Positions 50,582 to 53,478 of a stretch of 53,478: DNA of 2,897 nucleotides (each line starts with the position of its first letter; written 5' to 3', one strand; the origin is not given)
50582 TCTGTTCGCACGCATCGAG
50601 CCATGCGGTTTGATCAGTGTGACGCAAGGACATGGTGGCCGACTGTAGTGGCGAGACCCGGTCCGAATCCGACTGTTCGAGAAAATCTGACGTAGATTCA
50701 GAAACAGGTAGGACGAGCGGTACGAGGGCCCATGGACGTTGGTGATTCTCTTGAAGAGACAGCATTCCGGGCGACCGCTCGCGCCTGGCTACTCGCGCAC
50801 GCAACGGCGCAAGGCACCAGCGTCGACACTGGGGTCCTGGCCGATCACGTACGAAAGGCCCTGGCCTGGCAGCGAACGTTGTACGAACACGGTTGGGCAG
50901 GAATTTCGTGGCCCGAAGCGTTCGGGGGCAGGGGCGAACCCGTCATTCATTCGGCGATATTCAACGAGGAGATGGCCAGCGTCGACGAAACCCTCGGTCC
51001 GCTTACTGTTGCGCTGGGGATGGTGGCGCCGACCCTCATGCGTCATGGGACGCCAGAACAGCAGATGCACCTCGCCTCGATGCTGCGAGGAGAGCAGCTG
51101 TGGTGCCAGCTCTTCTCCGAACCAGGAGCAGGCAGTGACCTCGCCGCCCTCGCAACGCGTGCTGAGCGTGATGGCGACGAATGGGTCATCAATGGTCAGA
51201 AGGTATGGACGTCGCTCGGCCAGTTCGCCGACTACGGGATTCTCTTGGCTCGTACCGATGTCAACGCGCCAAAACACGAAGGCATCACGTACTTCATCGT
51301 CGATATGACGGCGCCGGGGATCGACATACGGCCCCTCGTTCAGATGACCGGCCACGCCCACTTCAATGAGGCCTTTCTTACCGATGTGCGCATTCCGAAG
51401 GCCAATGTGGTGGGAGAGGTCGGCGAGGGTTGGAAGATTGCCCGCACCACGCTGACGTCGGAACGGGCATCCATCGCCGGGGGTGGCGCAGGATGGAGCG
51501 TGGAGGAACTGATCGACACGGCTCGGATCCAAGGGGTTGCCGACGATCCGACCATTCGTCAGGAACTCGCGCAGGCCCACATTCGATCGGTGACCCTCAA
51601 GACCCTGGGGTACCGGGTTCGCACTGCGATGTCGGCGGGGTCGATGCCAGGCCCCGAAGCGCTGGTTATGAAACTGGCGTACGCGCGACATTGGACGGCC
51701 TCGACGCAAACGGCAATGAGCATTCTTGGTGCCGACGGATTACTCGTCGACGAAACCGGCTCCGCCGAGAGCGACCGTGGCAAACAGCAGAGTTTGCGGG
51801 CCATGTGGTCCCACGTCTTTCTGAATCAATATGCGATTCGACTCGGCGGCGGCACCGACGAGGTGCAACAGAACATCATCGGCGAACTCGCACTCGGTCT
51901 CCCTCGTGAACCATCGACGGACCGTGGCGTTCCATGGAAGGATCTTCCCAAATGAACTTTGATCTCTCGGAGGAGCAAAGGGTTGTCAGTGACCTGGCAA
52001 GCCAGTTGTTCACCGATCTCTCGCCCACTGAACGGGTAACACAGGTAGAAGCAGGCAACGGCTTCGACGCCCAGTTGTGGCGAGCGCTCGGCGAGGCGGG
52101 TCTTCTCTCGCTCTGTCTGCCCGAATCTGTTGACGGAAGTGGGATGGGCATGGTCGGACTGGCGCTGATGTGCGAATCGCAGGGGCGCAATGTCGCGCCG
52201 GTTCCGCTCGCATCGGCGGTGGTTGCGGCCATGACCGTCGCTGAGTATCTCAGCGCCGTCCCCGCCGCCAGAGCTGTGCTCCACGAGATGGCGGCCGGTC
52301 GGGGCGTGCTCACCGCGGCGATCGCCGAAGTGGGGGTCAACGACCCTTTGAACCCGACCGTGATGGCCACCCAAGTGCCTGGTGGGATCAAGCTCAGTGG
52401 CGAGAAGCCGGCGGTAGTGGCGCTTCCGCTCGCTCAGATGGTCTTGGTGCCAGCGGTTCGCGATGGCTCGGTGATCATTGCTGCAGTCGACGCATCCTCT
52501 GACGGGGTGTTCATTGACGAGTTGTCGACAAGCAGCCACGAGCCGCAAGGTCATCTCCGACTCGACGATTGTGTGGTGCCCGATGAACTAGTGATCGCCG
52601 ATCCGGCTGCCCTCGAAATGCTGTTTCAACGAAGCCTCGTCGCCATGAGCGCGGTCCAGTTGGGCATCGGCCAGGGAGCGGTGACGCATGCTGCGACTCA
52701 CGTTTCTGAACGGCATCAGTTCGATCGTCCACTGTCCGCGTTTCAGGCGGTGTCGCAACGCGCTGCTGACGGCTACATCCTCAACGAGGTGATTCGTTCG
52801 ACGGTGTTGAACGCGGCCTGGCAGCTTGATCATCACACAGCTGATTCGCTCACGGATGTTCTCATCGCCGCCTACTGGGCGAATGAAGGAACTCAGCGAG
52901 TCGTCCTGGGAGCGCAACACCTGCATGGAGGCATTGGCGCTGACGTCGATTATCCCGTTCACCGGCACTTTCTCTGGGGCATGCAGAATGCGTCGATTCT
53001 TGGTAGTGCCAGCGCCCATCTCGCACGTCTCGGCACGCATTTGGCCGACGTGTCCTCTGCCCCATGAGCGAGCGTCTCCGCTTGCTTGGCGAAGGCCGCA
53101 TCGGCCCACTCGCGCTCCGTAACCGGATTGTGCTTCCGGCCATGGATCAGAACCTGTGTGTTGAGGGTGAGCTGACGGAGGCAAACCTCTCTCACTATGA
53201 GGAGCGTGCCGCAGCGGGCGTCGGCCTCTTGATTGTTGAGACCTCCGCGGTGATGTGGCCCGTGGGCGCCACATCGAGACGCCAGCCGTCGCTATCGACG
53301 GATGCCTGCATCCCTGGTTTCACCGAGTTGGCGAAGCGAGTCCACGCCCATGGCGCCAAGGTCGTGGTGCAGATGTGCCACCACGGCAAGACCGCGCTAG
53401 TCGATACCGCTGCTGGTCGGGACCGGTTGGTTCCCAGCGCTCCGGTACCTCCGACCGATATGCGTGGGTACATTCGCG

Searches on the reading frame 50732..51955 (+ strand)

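Call 11: search_protein_families(library=pfam, proteins=[window:50732-51955:+])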
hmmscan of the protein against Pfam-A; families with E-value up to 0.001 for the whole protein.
window:50732-51955:+ (407 aa): 4 families
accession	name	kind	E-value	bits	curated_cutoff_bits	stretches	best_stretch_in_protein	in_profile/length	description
PF02770.24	Acyl-CoA_dh_M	-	8.4e-21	74.4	33.3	1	125-209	1-85/97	Acyl-CoA dehydrogenase, middle domain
PF00441.29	Acyl-CoA_dh_1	-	8.5e-18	65.4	22.4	1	231-385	1-147/150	Acyl-CoA dehydrogenase, C-terminal domain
PF02771.21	Acyl-CoA_dh_N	-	8.1e-14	52.4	22.9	1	8-121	3-113/113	Acyl-CoA dehydrogenase, N-terminal domain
PF14749.11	Acyl-CoA_ox_N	-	0.00072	20.5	25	0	38-112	49-108/120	Acyl-coenzyme A oxidase N-terminal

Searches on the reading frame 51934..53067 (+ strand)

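Call 11: search_protein_families(library=pfam, proteins=[window:51934-53067:+])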
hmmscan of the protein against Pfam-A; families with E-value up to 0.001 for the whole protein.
window:51934-53067:+ (377 aa): 3 families
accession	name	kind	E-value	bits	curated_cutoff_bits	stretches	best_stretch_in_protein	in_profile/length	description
PF00441.29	Acyl-CoA_dh_1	-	1.1e-16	61.8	22.4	1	234-350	14-129/150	Acyl-CoA dehydrogenase, C-terminal domain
PF02771.21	Acyl-CoA_dh_N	-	4.1e-11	43.7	22.9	1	12-103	1-90/113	Acyl-CoA dehydrogenase, N-terminal domain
PF08028.16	Acyl-CoA_dh_2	-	1e-05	26.2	22.7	1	238-346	3-120/134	Acyl-CoA dehydrogenase, C-terminal domain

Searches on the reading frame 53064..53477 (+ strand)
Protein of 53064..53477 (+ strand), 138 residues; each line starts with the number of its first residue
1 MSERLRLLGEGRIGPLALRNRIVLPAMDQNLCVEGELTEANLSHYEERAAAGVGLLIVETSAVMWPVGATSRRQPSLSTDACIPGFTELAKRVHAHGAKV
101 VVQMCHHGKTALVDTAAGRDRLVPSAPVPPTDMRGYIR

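Call 74: search_protein_families(library=pfam, proteins=[window:53064-53477:+], max_evalue=1)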
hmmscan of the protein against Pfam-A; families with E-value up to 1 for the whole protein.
window:53064-53477:+ (138 aa): 1 family
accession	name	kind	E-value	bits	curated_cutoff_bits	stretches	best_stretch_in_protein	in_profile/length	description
PF00724.26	Oxidored_FMN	-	5e-17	62.6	27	1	13-127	8-123/342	NADH:flavin oxidoreductase / NADH oxidase family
